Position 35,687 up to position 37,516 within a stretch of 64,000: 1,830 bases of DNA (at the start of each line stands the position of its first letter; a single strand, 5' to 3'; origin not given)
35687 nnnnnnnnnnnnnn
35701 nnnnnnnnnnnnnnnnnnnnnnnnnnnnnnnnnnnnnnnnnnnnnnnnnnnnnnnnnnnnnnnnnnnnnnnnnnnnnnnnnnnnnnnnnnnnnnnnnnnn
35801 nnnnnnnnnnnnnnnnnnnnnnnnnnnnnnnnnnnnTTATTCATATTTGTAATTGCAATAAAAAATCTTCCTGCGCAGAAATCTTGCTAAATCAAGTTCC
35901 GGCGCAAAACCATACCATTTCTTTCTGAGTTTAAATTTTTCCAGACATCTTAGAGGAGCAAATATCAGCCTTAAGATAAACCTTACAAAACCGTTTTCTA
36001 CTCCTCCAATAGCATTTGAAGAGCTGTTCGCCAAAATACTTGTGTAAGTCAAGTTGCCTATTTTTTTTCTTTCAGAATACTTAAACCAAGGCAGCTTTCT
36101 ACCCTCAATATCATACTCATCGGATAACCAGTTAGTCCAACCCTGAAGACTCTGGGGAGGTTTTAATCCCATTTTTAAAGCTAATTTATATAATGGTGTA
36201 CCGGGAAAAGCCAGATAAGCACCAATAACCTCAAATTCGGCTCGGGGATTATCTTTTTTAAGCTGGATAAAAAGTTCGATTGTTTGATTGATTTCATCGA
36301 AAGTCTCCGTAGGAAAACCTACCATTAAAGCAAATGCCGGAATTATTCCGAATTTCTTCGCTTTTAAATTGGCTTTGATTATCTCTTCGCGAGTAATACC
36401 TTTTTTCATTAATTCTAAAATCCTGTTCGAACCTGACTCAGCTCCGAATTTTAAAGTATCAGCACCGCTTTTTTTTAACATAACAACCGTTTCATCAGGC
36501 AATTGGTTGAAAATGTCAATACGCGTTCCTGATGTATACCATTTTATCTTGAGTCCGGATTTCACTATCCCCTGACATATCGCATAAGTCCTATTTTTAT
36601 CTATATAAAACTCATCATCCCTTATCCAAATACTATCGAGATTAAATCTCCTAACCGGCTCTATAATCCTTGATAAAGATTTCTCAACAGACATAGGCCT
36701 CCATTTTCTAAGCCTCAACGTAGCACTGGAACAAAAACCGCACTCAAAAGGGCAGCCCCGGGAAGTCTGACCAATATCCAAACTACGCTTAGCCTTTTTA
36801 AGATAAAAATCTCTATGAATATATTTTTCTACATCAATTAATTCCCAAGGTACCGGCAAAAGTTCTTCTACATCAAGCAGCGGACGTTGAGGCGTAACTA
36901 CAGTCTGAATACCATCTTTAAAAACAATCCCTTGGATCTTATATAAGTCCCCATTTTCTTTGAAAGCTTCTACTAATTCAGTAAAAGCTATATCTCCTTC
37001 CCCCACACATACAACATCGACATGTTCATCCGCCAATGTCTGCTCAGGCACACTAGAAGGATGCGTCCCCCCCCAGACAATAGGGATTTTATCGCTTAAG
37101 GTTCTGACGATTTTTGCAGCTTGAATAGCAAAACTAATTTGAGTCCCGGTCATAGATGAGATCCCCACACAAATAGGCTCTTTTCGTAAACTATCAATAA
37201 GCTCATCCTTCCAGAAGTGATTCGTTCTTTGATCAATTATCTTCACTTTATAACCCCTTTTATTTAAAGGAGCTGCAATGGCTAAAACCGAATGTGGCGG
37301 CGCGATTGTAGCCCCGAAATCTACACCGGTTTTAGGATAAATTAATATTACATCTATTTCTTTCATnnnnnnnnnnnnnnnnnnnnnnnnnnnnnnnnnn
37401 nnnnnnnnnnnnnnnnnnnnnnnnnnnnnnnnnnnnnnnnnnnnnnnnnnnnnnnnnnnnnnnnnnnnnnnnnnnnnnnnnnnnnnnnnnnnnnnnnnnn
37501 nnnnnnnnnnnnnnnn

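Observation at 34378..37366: Two adjacent paralogous class B (B12-dependent) radical SAM genes, plus a third at 41582-43093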

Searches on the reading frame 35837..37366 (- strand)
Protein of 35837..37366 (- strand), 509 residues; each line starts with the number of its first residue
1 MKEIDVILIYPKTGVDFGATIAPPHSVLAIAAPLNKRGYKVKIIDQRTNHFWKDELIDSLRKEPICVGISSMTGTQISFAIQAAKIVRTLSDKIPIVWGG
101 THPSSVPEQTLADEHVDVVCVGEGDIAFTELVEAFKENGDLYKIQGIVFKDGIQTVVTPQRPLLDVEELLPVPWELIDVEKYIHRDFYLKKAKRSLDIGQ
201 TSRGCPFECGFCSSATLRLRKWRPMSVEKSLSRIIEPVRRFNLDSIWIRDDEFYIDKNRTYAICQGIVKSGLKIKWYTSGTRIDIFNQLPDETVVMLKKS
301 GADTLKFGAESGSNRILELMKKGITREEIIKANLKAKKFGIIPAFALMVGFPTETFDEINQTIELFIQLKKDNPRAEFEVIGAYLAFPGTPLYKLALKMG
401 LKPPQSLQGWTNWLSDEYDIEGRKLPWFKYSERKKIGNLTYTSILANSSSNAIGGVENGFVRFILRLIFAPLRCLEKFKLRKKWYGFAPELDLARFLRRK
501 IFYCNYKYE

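Call 7: search_protein_families(library=pfam, proteins=[window:35837-37366:-])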
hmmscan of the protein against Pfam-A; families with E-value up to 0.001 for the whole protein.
window:35837-37366:- (509 aa): 2 families
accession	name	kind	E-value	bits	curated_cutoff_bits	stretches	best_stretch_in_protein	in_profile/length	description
PF04055.27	Radical_SAM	-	7.9e-22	78.6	29.5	1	201-365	3-165/166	Radical SAM superfamily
PF02310.24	B12-binding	-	1.1e-19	70.9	32.1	1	22-131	12-120/121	B12 binding domain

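Call 10: search_protein_families(library=ncbifam, proteins=[window:35837-37366:-], max_evalue=0.001)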
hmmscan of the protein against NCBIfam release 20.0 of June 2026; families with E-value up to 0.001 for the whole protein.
window:35837-37366:- (509 aa): 26 families (the best 25 are shown)
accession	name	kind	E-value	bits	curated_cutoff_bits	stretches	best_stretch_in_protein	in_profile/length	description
TIGR02026.1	BchE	equivalog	2.7e-41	142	481.35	1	16-373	15-369/497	magnesium-protoporphyrin IX monomethyl ester anaerobic oxidative cyclase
TIGR03471.1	HpnJ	equivalog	1.3e-33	116.6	577.6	1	42-401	48-392/472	hopanoid biosynthesis associated radical SAM protein HpnJ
TIGR04013.1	B12_SAM_MJ_1487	hypoth_equivalog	7.6e-33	113.9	251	2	29-229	15-184/382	TIGR04013 family B12-binding domain/radical SAM domain-containing protein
TIGR04479.1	bcpD_PhpK_rSAM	subfamily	4.5e-31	107.8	600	1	26-372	74-412/504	PhpK family radical SAM P-methyltransferase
NF050148.1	rSAM_ApyD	equivalog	3.1e-30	105.1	750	1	23-394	24-391/645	RiPP biosynthesis radical SAM protein ApyD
TIGR04072.2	rSAM_ladder_B12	equivalog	4e-30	104.8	360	1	27-402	21-378/443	lipid biosynthesis B12-binding/radical SAM protein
TIGR04014.1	B12_SAM_MJ_0865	equivalog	2.5e-28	99.1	360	1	69-399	43-361/434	methyl-coenzyme M reductase glutamine C-methyltransferase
TIGR04367.1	HpnR_B12_rSAM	equivalog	8.7e-27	93.8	650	1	29-349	27-333/490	hopanoid C-3 methylase HpnR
TIGR04385.1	B12_rSAM_cofa1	equivalog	4e-25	88.9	450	1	66-400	64-398/438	B12 lower ligand biosynthesis radical SAM protein BzaD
TIGR03975.1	rSAM_ocin_1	subfamily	2.1e-24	86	281.85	1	49-371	114-432/606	RiPP maturation radical SAM C-methyltransferase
NF038361.1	rSAM_Sden_1168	equivalog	4.9e-24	84.8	575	1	67-400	144-477/560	Sden_1168 family B12-binding radical SAM P-methyltransferase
NF033070.1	rSAM_AprD4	equivalog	3.5e-20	72.3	500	1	144-400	148-394/456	AprD4 family radical SAM diol-dehydratase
TIGR04295.1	B12_rSAM_oligo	hypoth_equivalog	9.5e-15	54.2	400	1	96-338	104-332/422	TIGR04295 family B12-binding domain-containing radical SAM protein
NF033712.0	B12_rSAM_KedN5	subfamily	2.8e-14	52.3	700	1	67-228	66-227/624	KedN5 family methylcobalamin-dependent radical SAM C-methyltransferase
NF040542.1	rSAM_RCCLKC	equivalog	1.1e-11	44.6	450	1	24-345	13-328/423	arsinothricin biosynthesis radical SAM protein ArsL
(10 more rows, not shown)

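Call 15: find_encoding_contigs(protein=window:35837-37366:-, flank=10000, max_places=6)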
Protein window:35837-37366:- (509 aa): no gene with exactly this product is on record in the collection.
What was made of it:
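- Tried and rejected: Exact look-up of B2 in the contig index found nothing on record (call 15).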

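Call 16: search_solved_structures(query=window:35837-37366:-, max_evalue=0.01)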
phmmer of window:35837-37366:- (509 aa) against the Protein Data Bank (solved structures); distinct sequences matched with E-value up to 0.01: 8.
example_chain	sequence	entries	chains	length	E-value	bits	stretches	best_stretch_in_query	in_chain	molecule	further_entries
5ul2_A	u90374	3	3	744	8.9e-17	63.9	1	39-341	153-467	OxsB protein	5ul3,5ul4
6fd2_B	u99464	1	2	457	7e-15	57.7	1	195-400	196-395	Putative apramycin biosynthetic oxidoreductase 4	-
7kdx_A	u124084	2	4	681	2e-11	46.3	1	80-255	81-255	Methyltransferase TokK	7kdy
9ccb_A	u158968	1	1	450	7.6e-09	37.8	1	104-373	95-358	Radical SAM core domain-containing protein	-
6iad_A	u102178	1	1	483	0.00035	22.4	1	294-403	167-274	Histone acetyltransferase, ELP3 family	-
6iaz_A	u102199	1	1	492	0.00035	22.4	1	294-403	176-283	Histone acetyltransferase, ELP3 family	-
6ia8_A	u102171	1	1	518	0.00038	22.2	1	294-403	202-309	Histone acetyltransferase, ELP3 family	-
9n1b_A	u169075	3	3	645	0.0005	21.8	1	118-214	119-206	Radical SAM protein | Radical SAM enzyme CysS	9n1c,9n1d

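Call 19: find_homologous_proteins(query=window:35837-37366:-, max_evalue=1e-10)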
Query window:35837-37366:- (509 aa): 2094 proteins with E <= 1e-10 among 8000 candidates; the best 120 are listed.
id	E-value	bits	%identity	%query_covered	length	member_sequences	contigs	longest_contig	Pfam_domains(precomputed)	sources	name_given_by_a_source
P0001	0.0e+0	1171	100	100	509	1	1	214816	PF04055.28,PF02310.25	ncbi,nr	ncbi:MAG: radical SAM protein [Candidatus Saelkia tenebricola]|nr:radical SAM protein [Candidatus Sa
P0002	2.2e-269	912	76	99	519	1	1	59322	PF04055.28,PF02310.25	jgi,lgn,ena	-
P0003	2.2e-266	902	74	99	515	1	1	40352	PF04055.28,PF02310.25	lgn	-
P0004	2.7e-262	889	73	99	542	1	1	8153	PF04055.28,PF02310.25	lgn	-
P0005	2.8e-261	886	73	99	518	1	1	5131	PF04055.28,PF02310.25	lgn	-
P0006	7.6e-261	884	75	97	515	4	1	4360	PF04055.28,PF02310.25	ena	-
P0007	4.3e-260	882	74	99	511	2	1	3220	PF04055.28,PF02310.25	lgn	-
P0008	5.3e-260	881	74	99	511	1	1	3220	PF04055.28,PF02310.25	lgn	-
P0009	5.9e-260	881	73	99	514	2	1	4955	PF04055.28,PF02310.25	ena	-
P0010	6.5e-259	878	72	99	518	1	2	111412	PF04055.28,PF02310.25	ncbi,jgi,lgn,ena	-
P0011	1.2e-257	874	72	99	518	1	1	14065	PF04055.28,PF02310.25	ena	-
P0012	1.9e-256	870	71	99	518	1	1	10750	PF04055.28,PF02310.25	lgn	-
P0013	2.5e-256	869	72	99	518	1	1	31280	PF04055.28,PF02310.25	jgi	-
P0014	3.9e-256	869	72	99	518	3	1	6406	PF04055.28,PF02310.25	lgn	-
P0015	1.8e-255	866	71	99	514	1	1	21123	PF04055.28,PF02310.25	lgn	-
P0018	1.1e-252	857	71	99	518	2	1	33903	PF04055.28,PF02310.25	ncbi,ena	-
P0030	1.3e-249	847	70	99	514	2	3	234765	PF04055.28,PF02310.25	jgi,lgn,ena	-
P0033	3.8e-248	842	70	99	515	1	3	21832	PF04055.28,PF02310.25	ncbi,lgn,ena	-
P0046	2.2e-241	820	68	98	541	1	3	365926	PF04055.28,PF02310.25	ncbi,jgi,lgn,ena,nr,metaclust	ncbi:MAG TPA: hypothetical protein DD723_03375 [Candidatus Omnitrophica bacterium]|nr:MAG: hypotheti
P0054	9.1e-231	785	65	99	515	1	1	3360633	PF04055.28,PF02310.25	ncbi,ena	-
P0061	6.8e-225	765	63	99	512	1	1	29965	PF04055.28,PF02310.25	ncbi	-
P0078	5.7e-220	749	64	98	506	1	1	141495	PF04055.28,PF02310.25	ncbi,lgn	-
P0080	6.9e-220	749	62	98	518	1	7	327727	PF04055.28,PF02310.25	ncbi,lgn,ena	-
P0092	1.1e-216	738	62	98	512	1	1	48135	PF04055.28,PF02310.25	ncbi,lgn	-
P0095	1.4e-215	735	61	99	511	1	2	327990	PF04055.28,PF02310.25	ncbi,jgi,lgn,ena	-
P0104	3.2e-214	730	60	98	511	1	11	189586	PF04055.28,PF02310.25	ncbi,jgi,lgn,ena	-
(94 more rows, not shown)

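Call 20: find_encoding_contigs(protein=P0054, flank=10000, max_places=2)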
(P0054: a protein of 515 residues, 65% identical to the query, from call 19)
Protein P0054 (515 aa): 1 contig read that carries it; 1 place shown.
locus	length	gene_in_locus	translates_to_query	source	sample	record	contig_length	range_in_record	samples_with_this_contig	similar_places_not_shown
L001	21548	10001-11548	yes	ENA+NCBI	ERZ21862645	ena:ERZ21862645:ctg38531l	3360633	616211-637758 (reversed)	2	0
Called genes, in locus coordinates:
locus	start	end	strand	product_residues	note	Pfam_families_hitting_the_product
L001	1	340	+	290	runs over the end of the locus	PF13263:PHP_C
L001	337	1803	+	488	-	PF02310:B12-binding, PF04055:Radical_SAM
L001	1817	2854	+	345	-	PF13353:Fer4_12 (faint), PF04055:Radical_SAM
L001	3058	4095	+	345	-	PF04055:Radical_SAM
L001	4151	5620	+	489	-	PF02310:B12-binding, PF04055:Radical_SAM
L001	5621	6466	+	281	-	PF13292:DXP_synthase_N (faint), PF00456:Transketolase_N, PF00676:E1_dh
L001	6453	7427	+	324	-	PF02779:Transket_pyr, PF02780:Transketolase_C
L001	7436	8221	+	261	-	PF00106:adh_short, PF08659:KR, PF13561:adh_short_C2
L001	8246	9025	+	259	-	PF00535:Glycos_transf_2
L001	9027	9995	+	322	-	PF01073:3Beta_HSD, PF01370:Epimerase, PF02719:Polysacc_synt_2 (weak), PF04321:RmlD_sub_bind (weak), PF05368:NmrA, PF07993:NAD_binding_4 (faint), PF16363:GDP_Man_Dehyd, PF13460:NAD_binding_10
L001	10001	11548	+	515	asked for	PF02310:B12-binding, PF04055:Radical_SAM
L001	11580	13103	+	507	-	PF02310:B12-binding, PF04055:Radical_SAM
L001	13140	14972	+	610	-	PF02543:Carbam_trans_N, PF16861:Carbam_trans_C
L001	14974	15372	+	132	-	-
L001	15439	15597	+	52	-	PF19451:DUF5989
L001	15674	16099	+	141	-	PF00072:Response_reg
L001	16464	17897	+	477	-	PF03062:MBOAT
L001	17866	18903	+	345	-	PF07611:DUF1574 (weak)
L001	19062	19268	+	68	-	-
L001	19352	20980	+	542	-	-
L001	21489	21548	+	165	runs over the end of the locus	PF04542:Sigma70_r2, PF07638:Sigma70_ECF (weak), PF08281:Sigma70_r4_2, PF04545:Sigma70_r4, PF13384:HTH_23 (weak)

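Call 21: find_encoding_contigs(protein=P0046, flank=10000, max_places=2)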
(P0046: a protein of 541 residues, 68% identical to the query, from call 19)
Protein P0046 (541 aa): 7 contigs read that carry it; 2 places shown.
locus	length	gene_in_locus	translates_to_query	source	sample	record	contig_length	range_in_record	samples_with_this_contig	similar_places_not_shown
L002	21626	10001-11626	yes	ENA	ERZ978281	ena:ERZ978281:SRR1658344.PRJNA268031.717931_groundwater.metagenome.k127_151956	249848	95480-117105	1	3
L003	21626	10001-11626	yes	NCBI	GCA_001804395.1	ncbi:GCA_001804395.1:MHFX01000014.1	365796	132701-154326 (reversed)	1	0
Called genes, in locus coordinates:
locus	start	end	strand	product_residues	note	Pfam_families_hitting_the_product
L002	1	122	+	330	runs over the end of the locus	PF04055:Radical_SAM, PF13353:Fer4_12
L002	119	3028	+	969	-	-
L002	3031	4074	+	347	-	PF04055:Radical_SAM, PF13353:Fer4_12 (weak)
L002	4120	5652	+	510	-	PF02310:B12-binding, PF04055:Radical_SAM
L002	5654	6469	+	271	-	PF00456:Transketolase_N, PF13292:DXP_synthase_N (faint), PF00676:E1_dh (weak)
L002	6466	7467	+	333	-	PF02779:Transket_pyr, PF22613:Transketolase_C_1 (faint), PF02780:Transketolase_C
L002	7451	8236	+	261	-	PF00106:adh_short, PF08659:KR, PF13460:NAD_binding_10 (weak), PF13561:adh_short_C2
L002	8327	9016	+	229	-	PF00535:Glycos_transf_2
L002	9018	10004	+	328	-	PF01073:3Beta_HSD, PF01370:Epimerase, PF02719:Polysacc_synt_2 (weak), PF04321:RmlD_sub_bind, PF05368:NmrA, PF07993:NAD_binding_4 (weak), PF16363:GDP_Man_Dehyd, PF13460:NAD_binding_10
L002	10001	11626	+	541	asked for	PF02310:B12-binding, PF04055:Radical_SAM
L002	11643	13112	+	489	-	PF02310:B12-binding, PF04055:Radical_SAM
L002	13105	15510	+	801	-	-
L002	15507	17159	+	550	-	PF13428:TPR_14 (faint), PF13432:TPR_16 (faint), PF07719:TPR_2 (faint), PF13414:TPR_11 (faint), PF13424:TPR_12 (faint), PF13431:TPR_17 (faint), PF00515:TPR_1 (weak), PF00515:TPR_1 (weak), +4 more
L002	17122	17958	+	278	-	PF14451:Ub-Mut7C, PF01927:Mut7-C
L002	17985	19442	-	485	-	PF13623:SurA_N_2, PF13624:SurA_N_3, PF13145:Rotamase_2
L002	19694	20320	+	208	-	PF00929:RNase_T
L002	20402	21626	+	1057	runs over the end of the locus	PF00580:UvrD-helicase, PF13245:AAA_19 (faint), PF13361:UvrD_C, PF13538:UvrD_C_2 (faint)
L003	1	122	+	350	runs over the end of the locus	PF13353:Fer4_12, PF04055:Radical_SAM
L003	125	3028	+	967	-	-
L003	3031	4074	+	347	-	PF04055:Radical_SAM, PF13353:Fer4_12 (weak)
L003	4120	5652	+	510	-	PF02310:B12-binding, PF04055:Radical_SAM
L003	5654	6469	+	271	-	PF00456:Transketolase_N, PF13292:DXP_synthase_N (faint), PF00676:E1_dh (weak)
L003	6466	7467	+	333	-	PF02779:Transket_pyr, PF22613:Transketolase_C_1 (faint), PF02780:Transketolase_C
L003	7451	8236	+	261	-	PF00106:adh_short, PF08659:KR, PF13460:NAD_binding_10 (weak), PF13561:adh_short_C2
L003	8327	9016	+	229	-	PF00535:Glycos_transf_2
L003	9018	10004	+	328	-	PF01073:3Beta_HSD, PF01370:Epimerase, PF02719:Polysacc_synt_2 (weak), PF04321:RmlD_sub_bind, PF05368:NmrA, PF07993:NAD_binding_4 (weak), PF16363:GDP_Man_Dehyd, PF13460:NAD_binding_10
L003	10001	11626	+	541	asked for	PF02310:B12-binding, PF04055:Radical_SAM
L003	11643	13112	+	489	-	PF02310:B12-binding, PF04055:Radical_SAM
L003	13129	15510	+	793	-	-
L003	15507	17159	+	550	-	PF13428:TPR_14 (faint), PF13432:TPR_16 (faint), PF07719:TPR_2 (faint), PF13414:TPR_11 (faint), PF13424:TPR_12 (faint), PF13431:TPR_17 (faint), PF00515:TPR_1 (weak), PF00515:TPR_1 (weak), +4 more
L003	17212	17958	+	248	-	PF14451:Ub-Mut7C, PF01927:Mut7-C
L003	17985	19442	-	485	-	PF13623:SurA_N_2, PF13624:SurA_N_3, PF13145:Rotamase_2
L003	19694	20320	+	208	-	PF00929:RNase_T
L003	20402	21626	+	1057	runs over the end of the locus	PF00580:UvrD-helicase, PF13245:AAA_19 (faint), PF13361:UvrD_C, PF13538:UvrD_C_2 (faint)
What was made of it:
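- Tried and rejected: However, the core cassette in L001 and L002 lacks kinase and nucleotidyltransferase genes within 10 kb (calls 20, 21).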

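Call 22: find_encoding_contigs(protein=P0030, flank=10000, max_places=2)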
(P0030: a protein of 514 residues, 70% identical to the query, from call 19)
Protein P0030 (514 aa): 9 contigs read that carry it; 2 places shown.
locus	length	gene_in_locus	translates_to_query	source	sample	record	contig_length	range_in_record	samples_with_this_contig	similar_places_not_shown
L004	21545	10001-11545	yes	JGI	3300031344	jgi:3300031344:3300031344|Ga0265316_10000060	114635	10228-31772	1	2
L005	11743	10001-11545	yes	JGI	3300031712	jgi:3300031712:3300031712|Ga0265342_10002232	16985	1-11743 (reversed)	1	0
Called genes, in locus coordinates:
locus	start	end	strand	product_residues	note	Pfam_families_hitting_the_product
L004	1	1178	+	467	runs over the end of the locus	-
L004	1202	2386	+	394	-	PF13439:Glyco_transf_4, PF13579:Glyco_trans_4_4, PF20706:GT4-conflict, PF00534:Glycos_transf_1, PF13692:Glyco_trans_1_4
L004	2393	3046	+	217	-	PF13489:Methyltransf_23, PF13649:Methyltransf_25 (weak), PF13847:Methyltransf_31 (faint), PF08241:Methyltransf_11, PF08242:Methyltransf_12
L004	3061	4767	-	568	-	-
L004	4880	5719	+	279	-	PF13292:DXP_synthase_N, PF00456:Transketolase_N, PF02775:TPP_enzyme_C, PF00676:E1_dh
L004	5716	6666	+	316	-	PF02779:Transket_pyr, PF02780:Transketolase_C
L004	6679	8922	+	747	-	PF01041:DegT_DnrJ_EryC1, PF13460:NAD_binding_10 (faint), PF01073:3Beta_HSD, PF01370:Epimerase, PF04321:RmlD_sub_bind, PF05368:NmrA (weak), PF16363:GDP_Man_Dehyd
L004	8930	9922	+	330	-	PF01073:3Beta_HSD, PF01370:Epimerase, PF02719:Polysacc_synt_2, PF04321:RmlD_sub_bind, PF08659:KR (weak), PF16363:GDP_Man_Dehyd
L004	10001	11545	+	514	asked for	PF02310:B12-binding, PF04055:Radical_SAM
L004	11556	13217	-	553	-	-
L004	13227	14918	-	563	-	-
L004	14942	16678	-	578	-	-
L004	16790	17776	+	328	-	PF01073:3Beta_HSD, PF01370:Epimerase, PF05368:NmrA, PF16363:GDP_Man_Dehyd, PF13460:NAD_binding_10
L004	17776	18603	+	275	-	PF00106:adh_short, PF01370:Epimerase (weak), PF08659:KR, PF13561:adh_short_C2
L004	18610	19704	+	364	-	PF04055:Radical_SAM, PF13353:Fer4_12 (weak)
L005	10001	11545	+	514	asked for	PF02310:B12-binding, PF04055:Radical_SAM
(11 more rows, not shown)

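Call 26: find_related_loci(query=window:35837-37366:-, collection=genome_contigs, flank=10000)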
Query window:35837-37366:- (509 aa) in genome_contigs; peptide patterns used: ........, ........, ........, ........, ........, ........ (x = any residue, [..] = any of these).
149 stretches matched a pattern; 84 encode a relative of the query (tblastn E <= 1e-3); the best 80 are kept; 80 distinct loci.
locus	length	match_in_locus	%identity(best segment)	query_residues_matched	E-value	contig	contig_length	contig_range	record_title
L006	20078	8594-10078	75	1-494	0e+0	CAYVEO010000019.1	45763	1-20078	MAG TPA_asm: uncultured Planctomycetia bacterium isolate SRP090828_co3_47 genome assembly, contig: NODE_90_length_45763_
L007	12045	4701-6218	71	3-507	0e+0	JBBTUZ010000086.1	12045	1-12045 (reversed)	MAG: Patescibacteria group bacterium isolate H32-bin045_1 H32_bin045_1_000000000086, whole genome shotgun sequence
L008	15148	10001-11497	57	6-503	0e+0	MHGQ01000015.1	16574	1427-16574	MAG: Omnitrophica WOR_2 bacterium RIFCSPHIGHO2_02_FULL_50_17 rifcsphigho2_02_scaffold_15224, whole genome shotgun sequen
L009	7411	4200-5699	55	5-503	0e+0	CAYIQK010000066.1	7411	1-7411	MAG TPA_asm: uncultured Planctomycetales bacterium isolate ERP119705_co25_244 genome assembly, contig: NODE_10834_length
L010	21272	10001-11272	34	1-431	2e-72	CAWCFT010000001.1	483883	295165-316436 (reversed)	MAG: Endomicrobiales bacterium isolate MFD01231.bin.3.74 genome assembly, contig: contig_104, whole genome shotgun seque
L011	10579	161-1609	30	5-501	5e-71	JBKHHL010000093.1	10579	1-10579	MAG: Desulfosudaceae bacterium isolate D1M07_14 NODE_4751_length_10579_cov_8.083333, whole genome shotgun sequence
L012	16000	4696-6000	30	5-447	6e-66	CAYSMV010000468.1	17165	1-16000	MAG TPA_asm: uncultured Desulfobacterales bacterium isolate SRP067234_co1_226 genome assembly, contig: k99_627976, whole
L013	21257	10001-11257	28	6-429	2e-43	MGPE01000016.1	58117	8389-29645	MAG: Deltaproteobacteria bacterium GWA2_38_16 gwa2_scaffold_570, whole genome shotgun sequence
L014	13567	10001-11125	30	24-393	2e-38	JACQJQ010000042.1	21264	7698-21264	MAG: Elusimicrobia bacterium isolate NC_groundwater_1155_Ag_S-0.1um_67_28 S_p1_S3_coassembly_k141_304697, whole genome s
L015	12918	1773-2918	29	31-427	8e-35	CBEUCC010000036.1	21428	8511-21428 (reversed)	MAG TPA_asm: uncultured Thermoplasmata archaeon isolate SRR19160658_concoct_66 genome assembly, contig: ERZ26800495.172,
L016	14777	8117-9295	27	5-404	1e-34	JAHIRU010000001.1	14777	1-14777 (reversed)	MAG: Nanoarchaeota archaeon isolate MM_PC_MetaG.mb.142 MM_PC_MetaG.mb.142_k141_24769, whole genome shotgun sequence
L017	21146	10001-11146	28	31-427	9e-31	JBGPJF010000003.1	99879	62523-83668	MAG: Thermoplasmata archaeon isolate OBJ_0618_7090110_316 k141_6098525_length_99879_cov_17.5385, whole genome shotgun se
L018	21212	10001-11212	27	6-413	1e-29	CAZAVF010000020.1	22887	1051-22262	MAG TPA_asm: uncultured Planctomycetales bacterium isolate SRP278314_co1_201 genome assembly, contig: NODE_2816_length_2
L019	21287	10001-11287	26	6-429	1e-28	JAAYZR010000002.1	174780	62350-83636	MAG: Candidatus Undivivens industriae isolate AS06rmzACSIP_339 22659_AS06, whole genome shotgun sequence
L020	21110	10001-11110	26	5-396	1e-27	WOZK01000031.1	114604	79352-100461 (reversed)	MAG: Candidatus Omnitrophota bacterium isolate WOFB22 NODE_37_length_114604_cov_62.916219, whole genome shotgun sequence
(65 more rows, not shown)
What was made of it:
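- Tried and rejected: The rest were 22-34% relatives, because the patterns used were very specific (call 26).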

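Call 52: find_encoding_contigs(protein=P0095, flank=10000, max_places=1)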
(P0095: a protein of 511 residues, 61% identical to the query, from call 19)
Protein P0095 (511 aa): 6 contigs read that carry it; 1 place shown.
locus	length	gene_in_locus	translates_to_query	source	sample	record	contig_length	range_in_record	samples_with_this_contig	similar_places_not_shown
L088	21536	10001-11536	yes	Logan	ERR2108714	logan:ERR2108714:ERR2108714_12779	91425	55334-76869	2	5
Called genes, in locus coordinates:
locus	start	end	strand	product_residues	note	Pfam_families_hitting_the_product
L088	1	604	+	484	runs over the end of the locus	PF02310:B12-binding, PF04055:Radical_SAM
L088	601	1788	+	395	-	PF13439:Glyco_transf_4, PF13579:Glyco_trans_4_4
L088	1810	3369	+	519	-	-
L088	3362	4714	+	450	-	PF13231:PMT_2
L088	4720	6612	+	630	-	PF13522:GATase_6, PF13537:GATase_7, PF12481:DUF3700 (weak), PF00733:Asn_synthase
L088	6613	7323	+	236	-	-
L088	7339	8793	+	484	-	PF02310:B12-binding, PF04055:Radical_SAM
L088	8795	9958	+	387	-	PF00070:Pyr_redox (faint), PF00890:FAD_binding_2 (faint), PF01266:DAO, PF01494:FAD_binding_3 (faint), PF07992:Pyr_redox_2 (faint), PF12831:FAD_oxidored (faint), PF13450:NAD_binding_8 (faint)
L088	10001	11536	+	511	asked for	PF02310:B12-binding, PF04055:Radical_SAM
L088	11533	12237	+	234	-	PF00535:Glycos_transf_2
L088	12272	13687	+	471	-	PF02310:B12-binding, PF04055:Radical_SAM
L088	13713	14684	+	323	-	PF00676:E1_dh, PF02775:TPP_enzyme_C (weak)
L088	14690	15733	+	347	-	PF02779:Transket_pyr, PF02780:Transketolase_C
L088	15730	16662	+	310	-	PF01073:3Beta_HSD, PF01370:Epimerase, PF02719:Polysacc_synt_2 (weak), PF04321:RmlD_sub_bind, PF05368:NmrA, PF13460:NAD_binding_10 (faint), PF16363:GDP_Man_Dehyd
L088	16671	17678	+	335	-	PF00288:GHMP_kinases_N, PF08544:GHMP_kinases_C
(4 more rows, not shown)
